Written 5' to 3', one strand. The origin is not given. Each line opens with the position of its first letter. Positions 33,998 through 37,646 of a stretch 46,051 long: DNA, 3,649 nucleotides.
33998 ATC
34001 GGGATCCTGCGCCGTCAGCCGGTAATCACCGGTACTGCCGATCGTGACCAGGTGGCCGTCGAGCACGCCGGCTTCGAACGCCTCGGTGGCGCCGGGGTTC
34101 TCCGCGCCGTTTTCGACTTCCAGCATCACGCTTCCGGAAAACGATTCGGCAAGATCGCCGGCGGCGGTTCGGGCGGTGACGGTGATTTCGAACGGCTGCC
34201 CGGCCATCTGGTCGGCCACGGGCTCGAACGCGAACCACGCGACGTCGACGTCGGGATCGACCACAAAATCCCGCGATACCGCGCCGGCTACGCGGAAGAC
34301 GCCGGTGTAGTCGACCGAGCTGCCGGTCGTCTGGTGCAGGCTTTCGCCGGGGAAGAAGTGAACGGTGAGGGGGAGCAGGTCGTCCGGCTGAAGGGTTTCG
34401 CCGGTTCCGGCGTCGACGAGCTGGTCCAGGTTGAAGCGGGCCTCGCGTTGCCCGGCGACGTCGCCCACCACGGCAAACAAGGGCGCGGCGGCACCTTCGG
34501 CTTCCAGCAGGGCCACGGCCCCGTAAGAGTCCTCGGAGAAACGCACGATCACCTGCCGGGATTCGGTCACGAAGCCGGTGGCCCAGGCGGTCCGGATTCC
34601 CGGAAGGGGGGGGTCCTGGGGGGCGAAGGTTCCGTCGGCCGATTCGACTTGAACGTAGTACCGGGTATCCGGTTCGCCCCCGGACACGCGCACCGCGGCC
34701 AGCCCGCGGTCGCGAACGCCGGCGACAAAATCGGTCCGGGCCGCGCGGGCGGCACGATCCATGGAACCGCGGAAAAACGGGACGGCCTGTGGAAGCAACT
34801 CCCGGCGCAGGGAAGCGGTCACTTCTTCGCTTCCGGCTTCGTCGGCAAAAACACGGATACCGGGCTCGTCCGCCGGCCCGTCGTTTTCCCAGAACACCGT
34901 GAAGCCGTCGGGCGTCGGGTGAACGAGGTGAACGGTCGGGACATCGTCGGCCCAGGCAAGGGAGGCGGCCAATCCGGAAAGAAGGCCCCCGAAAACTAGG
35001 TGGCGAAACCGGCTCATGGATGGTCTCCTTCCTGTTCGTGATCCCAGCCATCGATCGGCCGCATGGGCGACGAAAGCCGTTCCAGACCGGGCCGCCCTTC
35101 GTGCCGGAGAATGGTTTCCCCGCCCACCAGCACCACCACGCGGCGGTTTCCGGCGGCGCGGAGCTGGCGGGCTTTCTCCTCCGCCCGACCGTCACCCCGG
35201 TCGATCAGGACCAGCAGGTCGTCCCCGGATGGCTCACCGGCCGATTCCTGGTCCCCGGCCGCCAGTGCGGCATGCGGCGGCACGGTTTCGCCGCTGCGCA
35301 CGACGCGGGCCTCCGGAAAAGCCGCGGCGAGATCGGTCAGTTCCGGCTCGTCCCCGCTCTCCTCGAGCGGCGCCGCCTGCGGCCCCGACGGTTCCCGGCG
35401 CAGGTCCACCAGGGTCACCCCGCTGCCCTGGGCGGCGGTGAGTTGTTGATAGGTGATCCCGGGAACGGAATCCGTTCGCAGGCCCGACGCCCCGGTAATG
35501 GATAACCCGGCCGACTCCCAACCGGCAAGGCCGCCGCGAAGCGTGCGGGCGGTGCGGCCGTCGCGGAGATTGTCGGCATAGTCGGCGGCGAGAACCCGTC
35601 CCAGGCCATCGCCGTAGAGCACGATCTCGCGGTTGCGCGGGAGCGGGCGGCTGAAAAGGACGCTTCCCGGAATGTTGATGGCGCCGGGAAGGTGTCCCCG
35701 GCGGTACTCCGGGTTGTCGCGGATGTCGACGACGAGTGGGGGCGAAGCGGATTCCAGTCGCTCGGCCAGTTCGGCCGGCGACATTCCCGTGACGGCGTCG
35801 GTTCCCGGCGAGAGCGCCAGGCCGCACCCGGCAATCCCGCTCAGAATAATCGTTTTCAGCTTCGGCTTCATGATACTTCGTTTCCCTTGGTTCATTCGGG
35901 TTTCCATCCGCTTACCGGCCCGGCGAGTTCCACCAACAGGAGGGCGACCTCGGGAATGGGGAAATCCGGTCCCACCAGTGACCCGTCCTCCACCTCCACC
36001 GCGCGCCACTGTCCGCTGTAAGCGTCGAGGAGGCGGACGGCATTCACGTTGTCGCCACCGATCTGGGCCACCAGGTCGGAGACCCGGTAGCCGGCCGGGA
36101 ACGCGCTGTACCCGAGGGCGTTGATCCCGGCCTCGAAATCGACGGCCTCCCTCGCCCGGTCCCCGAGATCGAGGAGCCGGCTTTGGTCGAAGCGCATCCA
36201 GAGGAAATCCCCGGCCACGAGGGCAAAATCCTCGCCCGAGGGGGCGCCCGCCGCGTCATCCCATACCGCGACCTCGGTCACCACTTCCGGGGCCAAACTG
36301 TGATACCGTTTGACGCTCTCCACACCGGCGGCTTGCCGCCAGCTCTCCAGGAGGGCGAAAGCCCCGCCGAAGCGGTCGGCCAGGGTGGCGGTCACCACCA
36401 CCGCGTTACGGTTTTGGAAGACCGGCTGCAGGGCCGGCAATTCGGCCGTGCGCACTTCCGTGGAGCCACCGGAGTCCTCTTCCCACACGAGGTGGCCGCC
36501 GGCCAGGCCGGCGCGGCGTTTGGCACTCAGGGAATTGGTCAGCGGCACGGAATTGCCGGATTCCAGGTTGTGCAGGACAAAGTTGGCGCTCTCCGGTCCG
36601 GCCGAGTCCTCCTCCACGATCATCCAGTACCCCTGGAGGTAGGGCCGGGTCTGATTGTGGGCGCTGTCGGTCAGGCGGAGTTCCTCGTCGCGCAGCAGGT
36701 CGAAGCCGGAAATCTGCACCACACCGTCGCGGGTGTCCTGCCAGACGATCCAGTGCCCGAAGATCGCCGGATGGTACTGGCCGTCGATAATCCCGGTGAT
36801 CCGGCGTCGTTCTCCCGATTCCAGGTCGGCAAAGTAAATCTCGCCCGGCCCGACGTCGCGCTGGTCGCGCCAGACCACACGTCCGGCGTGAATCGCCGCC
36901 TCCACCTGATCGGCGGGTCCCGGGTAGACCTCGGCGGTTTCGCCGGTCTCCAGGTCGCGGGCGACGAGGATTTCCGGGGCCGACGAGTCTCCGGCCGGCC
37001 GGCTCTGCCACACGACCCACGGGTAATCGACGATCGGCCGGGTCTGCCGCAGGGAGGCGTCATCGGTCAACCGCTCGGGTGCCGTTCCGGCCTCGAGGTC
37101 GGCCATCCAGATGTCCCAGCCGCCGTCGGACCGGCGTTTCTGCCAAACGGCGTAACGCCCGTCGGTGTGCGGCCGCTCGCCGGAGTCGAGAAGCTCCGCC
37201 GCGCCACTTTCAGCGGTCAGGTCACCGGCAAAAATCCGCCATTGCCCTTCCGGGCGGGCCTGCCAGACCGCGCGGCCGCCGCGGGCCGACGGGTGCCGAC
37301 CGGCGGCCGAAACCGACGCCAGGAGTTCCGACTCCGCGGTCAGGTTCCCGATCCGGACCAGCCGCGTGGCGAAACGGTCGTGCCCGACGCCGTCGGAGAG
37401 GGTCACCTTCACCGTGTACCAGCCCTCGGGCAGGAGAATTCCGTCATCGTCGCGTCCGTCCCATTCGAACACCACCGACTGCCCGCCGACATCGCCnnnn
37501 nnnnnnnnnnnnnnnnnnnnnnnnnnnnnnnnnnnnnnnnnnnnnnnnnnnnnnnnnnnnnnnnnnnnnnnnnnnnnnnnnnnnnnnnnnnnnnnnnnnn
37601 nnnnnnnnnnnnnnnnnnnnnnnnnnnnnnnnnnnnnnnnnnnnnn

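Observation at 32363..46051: Translationally coupled five-gene operon of giant envelope/surface proteins with no recognisable enzymatic core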

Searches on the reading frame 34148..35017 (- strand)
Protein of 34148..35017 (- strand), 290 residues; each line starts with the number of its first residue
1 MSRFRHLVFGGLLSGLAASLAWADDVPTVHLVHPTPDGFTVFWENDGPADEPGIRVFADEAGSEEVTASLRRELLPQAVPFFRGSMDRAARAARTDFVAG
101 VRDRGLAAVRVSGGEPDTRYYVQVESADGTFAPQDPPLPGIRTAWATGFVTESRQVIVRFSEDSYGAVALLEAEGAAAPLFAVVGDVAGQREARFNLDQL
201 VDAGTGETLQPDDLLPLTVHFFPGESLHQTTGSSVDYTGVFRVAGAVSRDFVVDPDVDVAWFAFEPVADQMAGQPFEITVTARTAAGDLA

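Call 77: search_solved_structures(query=A6, max_evalue=5)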
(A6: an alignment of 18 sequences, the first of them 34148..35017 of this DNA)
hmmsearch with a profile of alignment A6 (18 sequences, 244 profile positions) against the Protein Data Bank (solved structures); distinct sequences matched with E-value up to 5: 32.
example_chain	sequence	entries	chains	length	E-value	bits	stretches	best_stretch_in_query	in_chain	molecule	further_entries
5j7k_A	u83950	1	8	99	0.0019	20.8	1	84-123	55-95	FN3con-a-lys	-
8k3j_A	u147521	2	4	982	0.0021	20.6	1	60-110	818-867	Contactin-2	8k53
9ba4_A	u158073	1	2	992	0.0021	20.6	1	60-110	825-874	Contactin-2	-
5e7l_A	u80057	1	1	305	0.0023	20.5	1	61-107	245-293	Contactin-2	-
6mfa_A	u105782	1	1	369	0.042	16.3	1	83-132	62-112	Fibronectin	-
1x4x_A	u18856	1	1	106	0.048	16.2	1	84-106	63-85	Fibronectin type-III domain containing protein 3a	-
1k85_A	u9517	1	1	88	0.095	15.2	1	83-120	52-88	CHITINASE A1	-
5vi4_A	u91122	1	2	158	0.21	14.1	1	113-214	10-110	Interleukin-33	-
2cbq_A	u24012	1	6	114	0.21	14.1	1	81-138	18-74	NEOCARZINOSTATIN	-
1x5z_A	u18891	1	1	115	0.21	14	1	83-115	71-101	Receptor-type tyrosine-protein phosphatase delta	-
9bfp_A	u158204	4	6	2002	0.22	14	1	79-112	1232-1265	Protein sevenless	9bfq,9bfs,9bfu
1x5l_A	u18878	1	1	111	0.25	13.8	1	82-106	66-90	Ephrin type-A receptor 8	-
9uya_A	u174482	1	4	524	0.34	13.4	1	68-102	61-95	Alkaline phosphatase, secereted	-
1uem_A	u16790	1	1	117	0.35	13.3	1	70-122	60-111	KIAA1568 Protein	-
2ck2_A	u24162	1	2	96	0.35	13.3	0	85-121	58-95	HUMAN FIBRONECTIN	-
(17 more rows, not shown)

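Call 78: search_protein_families(library=pfam, alignment_id=A6, max_evalue=0.1)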
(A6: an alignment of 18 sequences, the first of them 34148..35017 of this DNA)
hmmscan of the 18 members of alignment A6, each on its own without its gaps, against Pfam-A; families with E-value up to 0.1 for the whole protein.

A. member 1, window:34148-35017:- (290 aa): 1 family
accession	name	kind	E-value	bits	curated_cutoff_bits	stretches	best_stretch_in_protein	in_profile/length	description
PF23148.1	Gp77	-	0.033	15.1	27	0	103-125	46-68/84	Podophage GP4 fiber-tail adaptor protein gp77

B. families by the number of members that match (of 18 scanned): 6 families
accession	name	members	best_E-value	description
PF16656.11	Pur_ac_phosph_N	8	0.00023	Purple acid Phosphatase, N-terminal domain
PF16655.11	PhoD_N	4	0.00089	PhoD-like phosphatase, N-terminal domain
PF00041.27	fn3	3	0.00011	Fibronectin type III domain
PF23148.1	Gp77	1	0.033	Podophage GP4 fiber-tail adaptor protein gp77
PF16775.10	ZoocinA_TRD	1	0.053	Target recognition domain of lytic exoenzyme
PF19663.4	DUF6166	1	0.075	Family of unknown function (DUF6166)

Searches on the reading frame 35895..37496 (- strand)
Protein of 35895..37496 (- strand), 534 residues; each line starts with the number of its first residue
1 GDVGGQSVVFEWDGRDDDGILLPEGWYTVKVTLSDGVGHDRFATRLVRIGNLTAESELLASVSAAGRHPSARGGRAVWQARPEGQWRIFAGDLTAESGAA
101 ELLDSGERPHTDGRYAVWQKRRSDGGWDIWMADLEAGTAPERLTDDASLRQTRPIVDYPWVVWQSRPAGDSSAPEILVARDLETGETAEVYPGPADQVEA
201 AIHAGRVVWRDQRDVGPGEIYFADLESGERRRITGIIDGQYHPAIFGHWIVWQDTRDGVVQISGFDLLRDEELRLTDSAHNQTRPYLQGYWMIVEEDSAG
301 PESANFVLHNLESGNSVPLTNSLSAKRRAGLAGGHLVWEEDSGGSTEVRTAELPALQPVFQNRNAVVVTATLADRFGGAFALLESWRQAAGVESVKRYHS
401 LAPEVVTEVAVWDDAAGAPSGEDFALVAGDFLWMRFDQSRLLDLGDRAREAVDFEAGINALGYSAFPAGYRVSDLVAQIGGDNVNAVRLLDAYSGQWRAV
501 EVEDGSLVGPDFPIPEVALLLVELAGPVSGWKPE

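Call 87: predict_structure(alignment_id=A7)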
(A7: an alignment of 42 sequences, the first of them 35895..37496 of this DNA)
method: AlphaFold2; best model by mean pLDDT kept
length: 534 residues; sequences in the alignment: 42
mean_pLDDT: 90.8   pTM: 0.87
mean pLDDT of the five models: 90.8, 90.5, 89.7, 89.5, 87.9
residues with pLDDT >= 90: 366; 70-90: 155; 50-70: 11; < 50: 2
segments of 3 or more residues with pLDDT < 50: none
pLDDT, mean of each block of 10 residues (from residue 1): 64 80 86 84 85 90 95 95 94 83 96 97 94 93 95 97 95 93 96 85 96 72 95 85 94 90 94 90 94 91 91 90 91 94 92 93 91 95 92 90 88 95 94 90 90 93 90 94 94 86 92 92 96 89
secondary structure, 60 per line:
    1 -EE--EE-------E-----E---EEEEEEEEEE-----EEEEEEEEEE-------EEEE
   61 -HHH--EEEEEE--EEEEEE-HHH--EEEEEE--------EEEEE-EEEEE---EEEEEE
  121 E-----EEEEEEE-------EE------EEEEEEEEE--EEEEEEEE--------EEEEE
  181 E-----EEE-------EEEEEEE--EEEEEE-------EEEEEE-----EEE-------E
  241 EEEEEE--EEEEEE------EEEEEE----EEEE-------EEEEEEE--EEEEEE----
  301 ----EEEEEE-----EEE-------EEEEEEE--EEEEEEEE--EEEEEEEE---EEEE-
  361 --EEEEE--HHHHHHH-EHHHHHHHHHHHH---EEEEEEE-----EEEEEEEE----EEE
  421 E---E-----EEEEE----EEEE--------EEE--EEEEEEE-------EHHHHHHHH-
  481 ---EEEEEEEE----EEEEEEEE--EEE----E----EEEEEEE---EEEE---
elements in order: E25-34 E40-49 E57-60 E67-72 E75-80 E87-92 E101-105 E107-111 E115-121 E127-133 E149-157 E160-167 E176-181 E187-189 E197-203 E206-211 E219-224 E230-232 E240-246 E249-254 E261-266 E271-274 E282-288 E291-296 E305-310 E316-318 E326-332 E335-342 E345-352 E356-359 E363-367 H370-376 H379-390 E394-400 E406-413 E418-421 E431-435 E440-443 E452-454 E457-463 H472-479 E484-491 E496-503 E506-508 E518-524 E528-531

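Call 89: fold_search(model_id=the predicted structure, library=pdb)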
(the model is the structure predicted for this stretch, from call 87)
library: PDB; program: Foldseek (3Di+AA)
matches with E <= 10: 1269; with E <= 0.001: 685
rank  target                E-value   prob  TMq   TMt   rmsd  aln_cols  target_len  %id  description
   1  4r40_A                2.4e-11  1.00  0.36  0.45   9.8       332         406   14  Crystal Structure of TolB/Pal complex from Yersinia pestis. (released 2014-09-03)
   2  4pwz_B                2.6e-11  1.00  0.35  0.45  10.6       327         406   14  Crystal structure of TolB protein from Yersinia pestis CO92 (released 2014-04-02)
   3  2hqs_B                2.9e-11  1.00  0.36  0.45  10.7       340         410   14  Crystal structure of TolB/Pal complex (released 2007-04-03)
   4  9a2l_MODEL_1_A        4.4e-11  1.00  0.35  0.42  10.2       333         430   13  Model of E. coli TolB by in-cell photo-crosslinking MS and deep learning (released 2023-02-24)
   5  4pwz_A                6.4e-11  1.00  0.35  0.45  10.1       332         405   13  Crystal structure of TolB protein from Yersinia pestis CO92 (released 2014-04-02)
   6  2hqs_A                7.1e-11  1.00  0.35  0.45   9.5       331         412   14  Crystal structure of TolB/Pal complex (released 2007-04-03)
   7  2w8b_B                9.0e-11  1.00  0.36  0.45   9.5       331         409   14  Crystal structure of processed TolB in complex with Pal (released 2009-02-17)
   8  4r40_C                9.4e-11  1.00  0.35  0.45   9.8       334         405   14  Crystal Structure of TolB/Pal complex from Yersinia pestis. (released 2014-09-03)
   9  1c5k                  1.0e-10  1.00  0.35  0.46   9.7       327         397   12  THE STRUCTURE OF TOLB, AN ESSENTIAL COMPONENT OF THE TOL-DEPENDENT TRANSLOCATION SYSTEM AND ITS INTERACTIONS WITH THE TR (released 2000-12-06)
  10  2w8b_A                1.4e-10  1.00  0.35  0.45   9.4       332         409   13  Crystal structure of processed TolB in complex with Pal (released 2009-02-17)
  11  3pe7                  1.8e-10  1.00  0.44  0.61   9.7       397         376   13  Oligogalacturonate lyase in complex with manganese (released 2010-11-03)
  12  6pnv                  1.9e-10  1.00  0.34  0.43   9.9       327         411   14  1.42 Angstrom Resolution Crystal Structure of Translocation Protein TolB from Salmonella enterica (released 2019-07-17)
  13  2ivz_A                2.3e-10  1.00  0.36  0.47  12.1       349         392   14  Structure of TolB in complex with a peptide of the colicin E9 T- domain (released 2006-08-16)
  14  2ivz_D                3.8e-10  1.00  0.34  0.44  12.1       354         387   14  Structure of TolB in complex with a peptide of the colicin E9 T- domain (released 2006-08-16)
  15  4jml_A                3.9e-10  1.00  0.35  0.46   8.6       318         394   13  Crystal structure of the TolB(P201C)-ColicinE9 TBE peptide(A33C) complex. (released 2013-07-17)
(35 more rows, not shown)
